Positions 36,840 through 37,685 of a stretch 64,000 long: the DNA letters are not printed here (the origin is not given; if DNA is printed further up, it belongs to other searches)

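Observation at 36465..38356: DUF4062 (TIR-like) protein with an unassignable C-terminal domain, apparently co-transcribed with an intact IMPase-family phosphatase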

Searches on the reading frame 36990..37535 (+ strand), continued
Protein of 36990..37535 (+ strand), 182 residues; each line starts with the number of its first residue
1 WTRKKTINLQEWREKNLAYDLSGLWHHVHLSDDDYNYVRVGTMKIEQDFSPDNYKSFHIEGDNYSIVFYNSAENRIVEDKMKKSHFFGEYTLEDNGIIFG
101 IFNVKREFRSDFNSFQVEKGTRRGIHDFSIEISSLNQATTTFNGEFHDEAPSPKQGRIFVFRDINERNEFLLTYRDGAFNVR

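Call 119: search_protein_families(library=padloc, alignment_id=A3, max_evalue=1)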
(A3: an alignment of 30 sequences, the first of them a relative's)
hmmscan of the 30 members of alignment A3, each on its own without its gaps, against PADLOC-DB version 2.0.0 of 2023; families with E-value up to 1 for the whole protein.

A. member 1, P0280 (240 aa): 2 families
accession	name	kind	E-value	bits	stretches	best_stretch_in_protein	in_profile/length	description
PDLC00686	Effector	-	0.00043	17.9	1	9-108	21-128/209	2TM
PDLC00705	Effector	-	0.058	11.3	1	4-80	11-92/203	2TM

B. families by the number of members that match (of 30 scanned): 10 families
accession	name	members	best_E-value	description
PDLC00686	Effector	11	1.2e-06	2TM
PDLC00705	Effector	6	1.2e-06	2TM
PDLC00702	Effector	1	0.00014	2TM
PDLC00708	Effector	1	0.00089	2TM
PDLC02577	DrmA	1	0.013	DrmA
PDLC03792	RTas1465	1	0.013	DRT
PDLC02383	pAgo_II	1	0.014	Class II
PDLC03941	RmrT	1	0.028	-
PDLC03189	Specificity_I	1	0.035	Type I specificity subunit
PDLC00719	Effector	1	0.13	4TM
